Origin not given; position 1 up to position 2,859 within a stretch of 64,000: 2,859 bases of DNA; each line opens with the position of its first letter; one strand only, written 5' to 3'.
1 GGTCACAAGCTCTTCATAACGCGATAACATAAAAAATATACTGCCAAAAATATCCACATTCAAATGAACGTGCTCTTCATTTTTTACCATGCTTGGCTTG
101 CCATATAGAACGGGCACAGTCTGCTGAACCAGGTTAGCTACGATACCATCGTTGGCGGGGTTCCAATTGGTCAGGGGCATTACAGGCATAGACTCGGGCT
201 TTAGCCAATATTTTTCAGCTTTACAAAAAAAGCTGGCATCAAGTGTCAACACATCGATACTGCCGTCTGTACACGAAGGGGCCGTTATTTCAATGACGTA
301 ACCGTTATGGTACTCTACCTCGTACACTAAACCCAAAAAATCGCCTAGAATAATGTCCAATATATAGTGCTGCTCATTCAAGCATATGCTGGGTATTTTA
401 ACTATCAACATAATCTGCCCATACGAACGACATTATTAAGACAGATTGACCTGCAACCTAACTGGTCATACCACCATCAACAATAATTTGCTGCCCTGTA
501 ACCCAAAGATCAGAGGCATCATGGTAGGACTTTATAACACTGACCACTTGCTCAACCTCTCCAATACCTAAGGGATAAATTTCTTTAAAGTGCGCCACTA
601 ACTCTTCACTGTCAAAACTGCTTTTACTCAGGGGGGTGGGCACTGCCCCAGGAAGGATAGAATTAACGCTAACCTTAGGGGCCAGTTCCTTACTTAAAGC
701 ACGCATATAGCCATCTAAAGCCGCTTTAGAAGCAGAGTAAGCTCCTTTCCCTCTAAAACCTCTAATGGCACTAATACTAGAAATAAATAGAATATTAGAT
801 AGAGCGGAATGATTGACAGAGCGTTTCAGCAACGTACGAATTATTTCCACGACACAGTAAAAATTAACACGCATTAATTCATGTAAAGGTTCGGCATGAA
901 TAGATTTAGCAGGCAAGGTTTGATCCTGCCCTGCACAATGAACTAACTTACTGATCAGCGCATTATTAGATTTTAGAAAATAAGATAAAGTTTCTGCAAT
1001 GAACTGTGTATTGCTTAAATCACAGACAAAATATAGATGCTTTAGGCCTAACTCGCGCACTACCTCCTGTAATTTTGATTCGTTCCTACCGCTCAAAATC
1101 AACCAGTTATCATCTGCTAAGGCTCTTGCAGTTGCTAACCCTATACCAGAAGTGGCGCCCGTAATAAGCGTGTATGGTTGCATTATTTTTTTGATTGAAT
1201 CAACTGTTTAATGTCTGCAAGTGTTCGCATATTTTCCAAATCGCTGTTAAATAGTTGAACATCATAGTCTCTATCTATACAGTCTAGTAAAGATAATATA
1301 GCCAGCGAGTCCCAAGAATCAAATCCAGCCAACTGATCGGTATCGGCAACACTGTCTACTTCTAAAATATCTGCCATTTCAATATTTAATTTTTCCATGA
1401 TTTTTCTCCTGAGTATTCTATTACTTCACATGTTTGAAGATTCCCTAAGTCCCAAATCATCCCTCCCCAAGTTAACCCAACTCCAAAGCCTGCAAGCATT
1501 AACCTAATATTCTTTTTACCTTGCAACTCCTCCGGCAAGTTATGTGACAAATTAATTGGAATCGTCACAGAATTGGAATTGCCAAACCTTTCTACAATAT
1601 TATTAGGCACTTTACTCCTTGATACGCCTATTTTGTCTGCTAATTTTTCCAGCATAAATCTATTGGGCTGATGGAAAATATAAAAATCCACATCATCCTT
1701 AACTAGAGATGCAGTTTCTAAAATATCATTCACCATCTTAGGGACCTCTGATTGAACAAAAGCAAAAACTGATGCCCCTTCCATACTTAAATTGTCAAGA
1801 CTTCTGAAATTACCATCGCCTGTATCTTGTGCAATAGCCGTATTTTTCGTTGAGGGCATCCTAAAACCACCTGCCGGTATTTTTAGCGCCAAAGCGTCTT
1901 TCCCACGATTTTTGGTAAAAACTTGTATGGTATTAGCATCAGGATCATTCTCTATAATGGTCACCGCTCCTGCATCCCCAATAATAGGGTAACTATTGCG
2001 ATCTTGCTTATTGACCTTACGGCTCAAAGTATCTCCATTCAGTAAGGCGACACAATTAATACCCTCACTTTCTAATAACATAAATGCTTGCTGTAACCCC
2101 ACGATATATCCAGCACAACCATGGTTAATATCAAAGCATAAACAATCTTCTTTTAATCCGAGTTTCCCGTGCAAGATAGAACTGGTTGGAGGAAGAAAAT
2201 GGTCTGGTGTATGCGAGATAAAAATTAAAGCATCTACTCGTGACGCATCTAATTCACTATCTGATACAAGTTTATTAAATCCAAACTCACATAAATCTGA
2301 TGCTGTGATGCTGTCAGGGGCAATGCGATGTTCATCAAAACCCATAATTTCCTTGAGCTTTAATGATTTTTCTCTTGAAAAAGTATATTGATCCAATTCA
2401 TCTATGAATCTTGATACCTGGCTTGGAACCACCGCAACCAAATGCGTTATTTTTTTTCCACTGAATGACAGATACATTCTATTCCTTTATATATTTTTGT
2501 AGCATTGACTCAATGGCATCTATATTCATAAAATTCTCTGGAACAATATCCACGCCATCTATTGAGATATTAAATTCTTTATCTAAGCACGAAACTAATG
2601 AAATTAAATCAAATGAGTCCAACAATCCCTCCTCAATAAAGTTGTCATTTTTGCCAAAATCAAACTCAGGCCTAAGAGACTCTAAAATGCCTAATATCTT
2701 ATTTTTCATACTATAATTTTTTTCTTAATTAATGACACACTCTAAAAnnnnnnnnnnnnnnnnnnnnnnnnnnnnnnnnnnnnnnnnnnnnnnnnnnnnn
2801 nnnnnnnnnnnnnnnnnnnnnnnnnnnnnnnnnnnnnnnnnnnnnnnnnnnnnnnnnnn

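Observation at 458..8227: Nucleotide-sugar cluster carrying an ACP-dependent acylation module (two ACPs, KAS III, adenylating enzyme, formyltransferase-fold protein, AAC(3)-like acetyltransferase)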

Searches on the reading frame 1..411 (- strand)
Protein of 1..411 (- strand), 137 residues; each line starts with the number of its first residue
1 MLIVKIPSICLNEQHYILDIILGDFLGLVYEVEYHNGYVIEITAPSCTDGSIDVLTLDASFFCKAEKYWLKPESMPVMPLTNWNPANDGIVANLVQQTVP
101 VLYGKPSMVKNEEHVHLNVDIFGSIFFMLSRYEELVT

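Call 57: search_protein_families(library=pfam, proteins=[window:1-411:-], max_evalue=0.001)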
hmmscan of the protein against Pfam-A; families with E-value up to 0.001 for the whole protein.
window:1-411:- (137 aa): 1 family
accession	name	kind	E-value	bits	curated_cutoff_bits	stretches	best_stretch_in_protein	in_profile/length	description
PF23019.1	DUF7033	-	6.9e-06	26.8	27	1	118-136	2-20/90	Family of unknown function (DUF7033)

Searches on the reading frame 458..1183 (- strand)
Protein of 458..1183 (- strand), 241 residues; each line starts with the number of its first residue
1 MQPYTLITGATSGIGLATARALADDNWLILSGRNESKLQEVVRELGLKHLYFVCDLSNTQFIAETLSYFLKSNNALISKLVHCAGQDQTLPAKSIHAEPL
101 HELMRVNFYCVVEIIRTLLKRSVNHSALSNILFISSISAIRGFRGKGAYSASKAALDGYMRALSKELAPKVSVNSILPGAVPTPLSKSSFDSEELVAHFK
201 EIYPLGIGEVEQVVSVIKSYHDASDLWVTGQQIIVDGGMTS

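Call 3: search_protein_families(library=pfam, proteins=[window:458-1183:-])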
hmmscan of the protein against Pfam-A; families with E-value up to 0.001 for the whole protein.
window:458-1183:- (241 aa): 4 families
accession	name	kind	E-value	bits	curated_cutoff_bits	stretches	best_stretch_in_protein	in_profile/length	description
PF13561.12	adh_short_C2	-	1e-34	120.6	27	1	9-240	1-236/236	Enoyl-(Acyl carrier protein) reductase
PF00106.31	adh_short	-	1.6e-34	119.5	26.6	1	5-192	3-193/195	short chain dehydrogenase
PF08659.16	KR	-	4.2e-16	59.8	22.6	1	6-174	4-174/180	KR domain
PF23441.1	SDR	-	3.3e-07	30.4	27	1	5-239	10-255/258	SDR-like rossmann domain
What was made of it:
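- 458..1183 (-): FabG-like SDR ketoreductase (241 aa). adh_short and KR domains (call 3).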

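Call 4: search_protein_families(library=ncbifam, proteins=[window:458-1183:-])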
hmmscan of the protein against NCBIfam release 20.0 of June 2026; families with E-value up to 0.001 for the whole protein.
window:458-1183:- (241 aa): 209 families (the best 25 are shown)
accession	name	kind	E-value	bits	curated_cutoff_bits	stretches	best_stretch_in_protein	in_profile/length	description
NF047420.2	EF_P_mod_YmfI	equivalog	1.3e-34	120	238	1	5-239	2-235/236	elongation factor P 5-aminopentanone reductase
NF009466.0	PRK12826.1-2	subfamily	4.4e-34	118.1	222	1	4-240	5-245/248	3-oxoacyl-ACP reductase FabG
NF005559.1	PRK07231.1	subfamily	3.5e-31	108.6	215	1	5-240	7-248/249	glucose 1-dehydrogenase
NF004200.0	PRK05653.1-5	equivalog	1.3e-30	106.8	273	1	4-239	4-241/242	3-oxoacyl-ACP reductase FabG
NF006073.0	PRK08219.1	equivalog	1.1e-29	103.8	218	1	2-188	3-181/227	SDR family oxidoreductase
NF052558.1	MBtsdlDhBudC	equivalog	1.4e-29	103.5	270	1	6-240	7-242/250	meso-2,3-butanediol dehydrogenase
TIGR01830.1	3oxo_ACP_reduc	equivalog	2e-29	103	297.75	1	6-239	2-238/239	3-oxoacyl-[acyl-carrier-protein] reductase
NF005067.0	PRK06484.1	equivalog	2.7e-27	95.5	713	1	6-240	13-252/524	short chain dehydrogenase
NF005672.0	PRK07454.1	equivalog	7.2e-27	94.1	234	1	3-199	7-202/241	SDR family oxidoreductase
NF005075.0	PRK06500.1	equivalog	9.4e-27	94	336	1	4-240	8-247/249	SDR family oxidoreductase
NF004528.0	PRK05875.1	equivalog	1.2e-26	93.8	334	1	5-239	13-254/280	SDR family oxidoreductase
NF009468.0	PRK12826.1-4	equivalog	2e-26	93.2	318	1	5-239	10-247/256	SDR family oxidoreductase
NF004825.0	PRK06181.1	equivalog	4.1e-26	91.9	215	1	5-198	9-205/268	SDR family oxidoreductase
NF005437.0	PRK07024.1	equivalog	3.2e-25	89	266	1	4-187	6-192/259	SDR family oxidoreductase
NF009464.0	PRK12824.1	subfamily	4.1e-25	88.9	269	1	3-239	3-242/245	3-oxoacyl-ACP reductase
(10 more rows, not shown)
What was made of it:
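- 458..1183 (-): FabG models score about 118 bits (call 4).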

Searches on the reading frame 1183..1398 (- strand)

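Call 3: search_protein_families(library=pfam, proteins=[window:1183-1398:-])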
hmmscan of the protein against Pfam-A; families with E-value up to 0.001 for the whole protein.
window:1183-1398:- (71 aa): 0 families

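Call 4: search_protein_families(library=ncbifam, proteins=[window:1183-1398:-])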
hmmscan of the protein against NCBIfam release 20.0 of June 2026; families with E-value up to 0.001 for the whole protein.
window:1183-1398:- (71 aa): 2 families
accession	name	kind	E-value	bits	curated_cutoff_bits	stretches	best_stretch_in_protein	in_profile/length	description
NF002148.0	PRK00982.1-2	subfamily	0.00056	19.7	71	1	2-71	15-78/79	acyl carrier protein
NF006031.0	PRK08172.1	equivalog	0.00072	20.2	76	1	13-68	20-75/82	acyl carrier protein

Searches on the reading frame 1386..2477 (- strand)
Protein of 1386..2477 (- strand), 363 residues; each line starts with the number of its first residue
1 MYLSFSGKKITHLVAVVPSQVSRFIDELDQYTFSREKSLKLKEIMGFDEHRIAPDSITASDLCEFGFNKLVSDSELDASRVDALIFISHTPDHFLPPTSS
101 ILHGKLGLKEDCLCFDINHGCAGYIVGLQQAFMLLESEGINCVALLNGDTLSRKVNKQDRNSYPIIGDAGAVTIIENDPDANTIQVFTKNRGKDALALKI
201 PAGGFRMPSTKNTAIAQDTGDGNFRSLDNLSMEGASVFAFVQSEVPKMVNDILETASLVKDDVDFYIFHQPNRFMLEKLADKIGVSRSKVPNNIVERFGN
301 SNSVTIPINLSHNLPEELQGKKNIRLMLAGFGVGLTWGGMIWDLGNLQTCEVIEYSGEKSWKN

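Call 3: search_protein_families(library=pfam, proteins=[window:1386-2477:-])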
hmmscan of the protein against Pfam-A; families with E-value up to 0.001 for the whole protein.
window:1386-2477:- (363 aa): 2 families
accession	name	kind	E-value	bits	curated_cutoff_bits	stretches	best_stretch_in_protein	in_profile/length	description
PF08541.16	ACP_syn_III_C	-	1.1e-21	77.2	26.6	1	253-343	1-89/90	3-Oxoacyl-[acyl-carrier-protein (ACP)] synthase III C terminal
PF08545.16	ACP_syn_III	-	5.2e-14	52.3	24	1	115-184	1-72/80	3-Oxoacyl-[acyl-carrier-protein (ACP)] synthase III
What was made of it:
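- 1386..2477 (-): KASIII (FabH-like) condensing enzyme (363 aa). ACP_syn_III and its C-terminal domain (call 3).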

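Call 4: search_protein_families(library=ncbifam, proteins=[window:1386-2477:-])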
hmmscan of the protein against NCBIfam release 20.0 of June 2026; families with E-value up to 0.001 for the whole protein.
window:1386-2477:- (363 aa): 13 families
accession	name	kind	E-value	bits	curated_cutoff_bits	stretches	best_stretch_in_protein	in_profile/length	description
NF009519.0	PRK12880.1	equivalog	3e-62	211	436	1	4-359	4-353/353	beta-ketoacyl-ACP synthase III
NF006829.0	PRK09352.1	subfamily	6e-50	170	249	1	45-341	39-318/322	beta-ketoacyl-ACP synthase 3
TIGR00747.1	fabH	subfamily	2.5e-46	158.2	292.1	1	45-341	37-319/322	beta-ketoacyl-ACP synthase III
NF004623.0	PRK05963.1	equivalog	1.2e-34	120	437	1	45-342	40-326/328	beta-ketoacyl-ACP synthase III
NF005541.0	PRK07204.1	equivalog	2.5e-30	106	402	1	56-342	49-327/329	beta-ketoacyl-ACP synthase III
NF006720.0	PRK09258.1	equivalog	1.9e-21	76.8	285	2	36-150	38-152/338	3-oxoacyl-ACP synthase III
NF005703.0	PRK07515.1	equivalog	3.9e-17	62.2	304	1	69-341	106-369/373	beta-ketoacyl-ACP synthase III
NF003274.0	PRK04262.1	equivalog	6.2e-14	51.8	244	2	242-334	208-298/347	hydroxymethylglutaryl-CoA synthase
NF005308.0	PRK06840.1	equivalog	7e-14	51.6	315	1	42-342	36-333/339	3-oxoacyl-ACP synthase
TIGR00748.1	HMG_CoA_syn_Arc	equivalog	1.5e-08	34.3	353.35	1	249-334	214-297/345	hydroxymethylglutaryl-CoA synthase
NF005293.2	PRK06816.1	subfamily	4.5e-06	26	450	0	58-138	61-139/378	StlD/DarB family beta-ketosynthase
NF053539.1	resorcinol_DarB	exception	0.00011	21.5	550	0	58-140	62-142/377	dialkylresorcinol biosynthesis protein DarB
TIGR01835.1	HMG-CoA-S_prok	equivalog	0.00017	20.5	360.35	1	77-181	65-166/382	hydroxymethylglutaryl-CoA synthase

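Call 12: find_encoding_contigs(protein=window:1386-2477:-, flank=10000, max_places=4)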
Protein window:1386-2477:- (363 aa): no gene with exactly this product is on record in the collection.

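Call 58: search_solved_structures(query=window:1386-2477:-, show_alignments=1, max_evalue=1e-10)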
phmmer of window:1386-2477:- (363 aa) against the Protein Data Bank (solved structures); distinct sequences matched with E-value up to 1e-10: 57.
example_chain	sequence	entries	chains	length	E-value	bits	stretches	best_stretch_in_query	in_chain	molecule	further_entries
4efi_A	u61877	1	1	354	5.9e-52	180.4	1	6-354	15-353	3-oxoacyl-(Acyl-carrier protein) synthase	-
3gwa_A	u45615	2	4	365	4.9e-48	167.6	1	41-341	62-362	3-oxoacyl-(Acyl-carrier-protein) synthase III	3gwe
5bqs_A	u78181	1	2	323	2.4e-31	112.7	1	45-341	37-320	3-oxoacyl-[acyl-carrier-protein] synthase 3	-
4ryb_A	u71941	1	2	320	1.4e-29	106.9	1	46-341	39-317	3-oxoacyl-[acyl-carrier-protein] synthase 3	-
3il5_A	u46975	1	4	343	8.4e-29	104.3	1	45-342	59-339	3-oxoacyl-[acyl-carrier-protein] synthase 3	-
3il6_A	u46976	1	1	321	1.1e-28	103.9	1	45-342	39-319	3-oxoacyl-[acyl-carrier-protein] synthase 3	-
8vd9_A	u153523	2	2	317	3.2e-28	102.4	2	42-177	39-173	Beta-ketoacyl-[acyl-carrier-protein] synthase III 1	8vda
3il4_A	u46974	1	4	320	4.1e-28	102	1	45-342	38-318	3-oxoacyl-[acyl-carrier-protein] synthase 3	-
4nhd_A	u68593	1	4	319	3.4e-27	99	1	16-340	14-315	3-oxoacyl-[acyl-carrier-protein] synthase 3 protein 1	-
1ub7_A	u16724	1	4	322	1.8e-25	93.3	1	44-343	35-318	3-oxoacyl-[acyl-carrier protein] synthase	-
1zow_A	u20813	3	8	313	6.9e-25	91.4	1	41-341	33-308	3-oxoacyl-[acyl-carrier-protein] synthase III | 3-oxoacyl-[acyl-carrier-protein] synthase 3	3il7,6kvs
4dfe_A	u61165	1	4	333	5.7e-24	88.4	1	51-341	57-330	3-oxoacyl-[acyl-carrier-protein] synthase 3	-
4wzu_A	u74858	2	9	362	3.3e-23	85.9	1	41-339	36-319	3-oxoacyl-[acyl-carrier-protein] synthase 3 protein 2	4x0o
2ebd_A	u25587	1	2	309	4.3e-23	85.5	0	230-341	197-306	3-oxoacyl-[acyl-carrier-protein] synthase 3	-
9j6e_A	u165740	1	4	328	8.3e-23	84.6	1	57-342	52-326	3-oxopimeloyl-[acyl-carrier-protein] synthase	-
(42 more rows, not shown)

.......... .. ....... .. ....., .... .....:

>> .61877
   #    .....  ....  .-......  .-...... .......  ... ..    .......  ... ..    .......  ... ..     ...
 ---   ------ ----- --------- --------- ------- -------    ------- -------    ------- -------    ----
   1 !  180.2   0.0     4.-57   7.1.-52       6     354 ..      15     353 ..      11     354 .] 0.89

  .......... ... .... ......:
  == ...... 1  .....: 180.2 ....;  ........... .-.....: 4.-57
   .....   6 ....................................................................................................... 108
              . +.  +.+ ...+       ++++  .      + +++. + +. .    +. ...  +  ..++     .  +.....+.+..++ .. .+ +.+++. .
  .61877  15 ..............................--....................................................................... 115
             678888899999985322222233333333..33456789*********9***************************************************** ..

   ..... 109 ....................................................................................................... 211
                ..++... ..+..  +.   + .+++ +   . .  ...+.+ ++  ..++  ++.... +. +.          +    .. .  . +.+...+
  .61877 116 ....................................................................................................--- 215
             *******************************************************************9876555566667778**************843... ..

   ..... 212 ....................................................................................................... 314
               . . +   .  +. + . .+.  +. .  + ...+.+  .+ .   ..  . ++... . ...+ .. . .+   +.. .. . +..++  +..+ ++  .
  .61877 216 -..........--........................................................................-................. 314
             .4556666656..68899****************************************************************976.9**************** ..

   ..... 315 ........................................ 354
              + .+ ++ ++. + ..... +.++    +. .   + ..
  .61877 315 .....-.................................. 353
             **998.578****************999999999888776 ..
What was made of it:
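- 1386..2477 (-): The best solved relative is 4efi, an uncharacterised Burkholderia KASIII (call 58).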

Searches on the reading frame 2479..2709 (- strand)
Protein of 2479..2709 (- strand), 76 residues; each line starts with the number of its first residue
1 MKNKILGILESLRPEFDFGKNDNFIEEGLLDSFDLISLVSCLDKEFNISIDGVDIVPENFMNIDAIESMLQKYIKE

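Call 3: search_protein_families(library=pfam, proteins=[window:2479-2709:-])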
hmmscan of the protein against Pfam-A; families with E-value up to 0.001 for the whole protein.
window:2479-2709:- (76 aa): 1 family
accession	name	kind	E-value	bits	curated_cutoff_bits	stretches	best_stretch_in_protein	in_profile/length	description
PF00550.31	PP-binding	-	4.8e-05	24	20.8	1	14-55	14-54/67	Phosphopantetheine attachment site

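Call 4: search_protein_families(library=ncbifam, proteins=[window:2479-2709:-])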
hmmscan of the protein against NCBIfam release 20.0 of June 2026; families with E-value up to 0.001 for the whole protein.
window:2479-2709:- (76 aa): 3 families
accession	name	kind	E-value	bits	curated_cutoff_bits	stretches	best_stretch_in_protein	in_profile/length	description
NF058660.1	cispen_ACP_AmcB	equivalog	4.9e-06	26.6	80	1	17-72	22-77/80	cispentacin biosynthesis acyl carrier protein AmcB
NF003464.0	PRK05087.1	equivalog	1e-05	25.5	68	1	1-54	3-58/78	D-alanine--poly(phosphoribitol) ligase subunit DltC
NF005480.0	PRK07081.1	equivalog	0.00076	19.4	72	1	19-72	23-75/83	acyl carrier protein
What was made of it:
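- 2479..2709 (-): DltC-like peptidyl carrier protein (76 aa), PCP1. PP-binding (call 3) and a DltC model hit (call 4).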
